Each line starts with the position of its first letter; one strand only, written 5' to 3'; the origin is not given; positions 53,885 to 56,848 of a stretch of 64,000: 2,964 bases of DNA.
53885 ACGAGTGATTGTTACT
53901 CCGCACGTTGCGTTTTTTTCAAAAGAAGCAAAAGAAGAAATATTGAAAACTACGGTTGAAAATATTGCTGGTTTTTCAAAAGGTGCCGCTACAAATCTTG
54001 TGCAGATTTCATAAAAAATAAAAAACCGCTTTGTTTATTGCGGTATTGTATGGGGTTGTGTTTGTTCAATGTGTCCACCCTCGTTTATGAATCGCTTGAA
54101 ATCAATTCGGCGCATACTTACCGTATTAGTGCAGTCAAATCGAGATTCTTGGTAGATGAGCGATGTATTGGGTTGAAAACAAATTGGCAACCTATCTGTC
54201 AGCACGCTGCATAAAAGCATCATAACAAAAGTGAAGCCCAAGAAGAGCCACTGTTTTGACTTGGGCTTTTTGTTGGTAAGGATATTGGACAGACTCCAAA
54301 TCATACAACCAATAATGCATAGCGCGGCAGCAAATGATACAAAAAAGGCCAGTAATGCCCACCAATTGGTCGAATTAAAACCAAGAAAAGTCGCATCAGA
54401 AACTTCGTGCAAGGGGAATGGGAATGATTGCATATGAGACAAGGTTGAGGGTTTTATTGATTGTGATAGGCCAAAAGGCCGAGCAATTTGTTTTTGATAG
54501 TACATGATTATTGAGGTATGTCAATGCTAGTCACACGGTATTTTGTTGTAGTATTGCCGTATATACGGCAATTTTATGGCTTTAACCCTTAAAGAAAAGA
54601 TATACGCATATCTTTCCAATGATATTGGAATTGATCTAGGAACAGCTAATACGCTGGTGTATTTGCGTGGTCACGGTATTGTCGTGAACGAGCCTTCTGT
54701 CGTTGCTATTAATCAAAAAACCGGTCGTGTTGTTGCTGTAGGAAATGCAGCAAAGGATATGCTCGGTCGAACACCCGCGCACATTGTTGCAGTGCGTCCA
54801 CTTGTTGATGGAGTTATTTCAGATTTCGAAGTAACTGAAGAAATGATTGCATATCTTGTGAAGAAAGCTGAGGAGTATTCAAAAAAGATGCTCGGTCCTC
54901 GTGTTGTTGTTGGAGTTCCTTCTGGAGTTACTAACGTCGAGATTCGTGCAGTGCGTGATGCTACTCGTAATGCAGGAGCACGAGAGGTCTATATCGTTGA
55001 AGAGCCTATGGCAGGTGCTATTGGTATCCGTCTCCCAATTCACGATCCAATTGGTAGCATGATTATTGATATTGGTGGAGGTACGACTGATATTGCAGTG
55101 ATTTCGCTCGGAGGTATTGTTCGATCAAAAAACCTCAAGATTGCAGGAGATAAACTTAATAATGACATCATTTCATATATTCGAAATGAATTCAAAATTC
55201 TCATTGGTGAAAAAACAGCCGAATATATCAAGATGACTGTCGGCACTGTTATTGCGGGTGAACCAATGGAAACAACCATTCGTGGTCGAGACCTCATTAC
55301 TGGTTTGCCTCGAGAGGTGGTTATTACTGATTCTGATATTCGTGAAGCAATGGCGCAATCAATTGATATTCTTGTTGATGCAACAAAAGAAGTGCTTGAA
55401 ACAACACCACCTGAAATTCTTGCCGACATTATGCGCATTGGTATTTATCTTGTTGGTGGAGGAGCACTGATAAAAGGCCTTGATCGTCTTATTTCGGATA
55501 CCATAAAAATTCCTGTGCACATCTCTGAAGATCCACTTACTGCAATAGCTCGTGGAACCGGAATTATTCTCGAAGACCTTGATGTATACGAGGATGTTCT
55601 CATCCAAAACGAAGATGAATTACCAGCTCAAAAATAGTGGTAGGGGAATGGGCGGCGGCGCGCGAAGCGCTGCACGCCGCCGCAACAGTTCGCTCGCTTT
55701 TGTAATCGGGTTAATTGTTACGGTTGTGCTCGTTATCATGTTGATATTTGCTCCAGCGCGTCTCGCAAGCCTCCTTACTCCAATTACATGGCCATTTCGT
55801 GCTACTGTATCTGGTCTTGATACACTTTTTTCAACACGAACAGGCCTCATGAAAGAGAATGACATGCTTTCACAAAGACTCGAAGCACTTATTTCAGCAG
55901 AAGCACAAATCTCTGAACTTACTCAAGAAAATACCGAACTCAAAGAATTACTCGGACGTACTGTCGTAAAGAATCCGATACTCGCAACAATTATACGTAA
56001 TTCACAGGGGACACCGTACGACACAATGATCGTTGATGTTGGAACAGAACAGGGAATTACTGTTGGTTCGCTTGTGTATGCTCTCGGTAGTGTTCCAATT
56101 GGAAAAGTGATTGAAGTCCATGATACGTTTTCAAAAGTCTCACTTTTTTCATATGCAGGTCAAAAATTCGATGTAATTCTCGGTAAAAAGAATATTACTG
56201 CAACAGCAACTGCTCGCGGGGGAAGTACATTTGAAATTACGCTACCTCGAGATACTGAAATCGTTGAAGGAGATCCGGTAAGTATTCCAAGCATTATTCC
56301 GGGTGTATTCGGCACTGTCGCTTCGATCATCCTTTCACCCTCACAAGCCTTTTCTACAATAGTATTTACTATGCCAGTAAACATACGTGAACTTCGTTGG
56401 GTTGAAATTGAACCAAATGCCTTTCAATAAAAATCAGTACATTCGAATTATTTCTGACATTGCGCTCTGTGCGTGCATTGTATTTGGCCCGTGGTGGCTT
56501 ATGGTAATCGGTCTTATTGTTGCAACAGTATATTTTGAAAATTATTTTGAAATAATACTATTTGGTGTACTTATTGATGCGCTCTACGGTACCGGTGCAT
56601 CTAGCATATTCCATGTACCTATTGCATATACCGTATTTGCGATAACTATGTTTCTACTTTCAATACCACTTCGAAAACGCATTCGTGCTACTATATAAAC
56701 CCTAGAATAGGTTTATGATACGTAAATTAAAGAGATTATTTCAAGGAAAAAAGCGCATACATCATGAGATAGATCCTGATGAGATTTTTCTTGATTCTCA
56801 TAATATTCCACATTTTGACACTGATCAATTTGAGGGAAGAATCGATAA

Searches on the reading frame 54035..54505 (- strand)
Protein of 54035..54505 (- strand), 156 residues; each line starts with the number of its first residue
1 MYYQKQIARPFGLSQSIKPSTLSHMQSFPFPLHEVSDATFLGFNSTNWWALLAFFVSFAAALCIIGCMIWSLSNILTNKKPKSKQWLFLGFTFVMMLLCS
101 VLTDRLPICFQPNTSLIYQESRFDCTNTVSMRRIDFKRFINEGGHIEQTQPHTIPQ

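Call 34: search_protein_families(library=pfam, proteins=[window:54035-54505:-], max_evalue=0.01)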
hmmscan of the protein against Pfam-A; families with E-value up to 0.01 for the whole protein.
window:54035-54505:- (156 aa): 2 families
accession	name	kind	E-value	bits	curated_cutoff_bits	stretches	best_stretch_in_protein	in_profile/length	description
PF00999.27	Na_H_Exchanger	-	0.00076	18.9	26.2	1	44-106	166-227/375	Sodium/hydrogen exchanger, transmembrane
PF00287.24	Na_K-ATPase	-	0.0034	17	23.3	1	21-84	4-68/284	Sodium / potassium ATPase beta chain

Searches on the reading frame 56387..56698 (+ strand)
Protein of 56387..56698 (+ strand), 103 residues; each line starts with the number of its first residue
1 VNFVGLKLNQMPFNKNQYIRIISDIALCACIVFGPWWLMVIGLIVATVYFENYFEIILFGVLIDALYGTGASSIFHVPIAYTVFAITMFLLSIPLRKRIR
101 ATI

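Call 34: search_protein_families(library=pfam, proteins=[window:56387-56698:+], max_evalue=0.01)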
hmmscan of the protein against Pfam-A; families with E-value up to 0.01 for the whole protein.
window:56387-56698:+ (103 aa): 1 family
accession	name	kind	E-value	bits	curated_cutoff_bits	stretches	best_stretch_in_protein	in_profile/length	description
PF16933.10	PelG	-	0.0027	17.1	29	1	4-75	4-76/452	Putative exopolysaccharide Exporter (EPS-E)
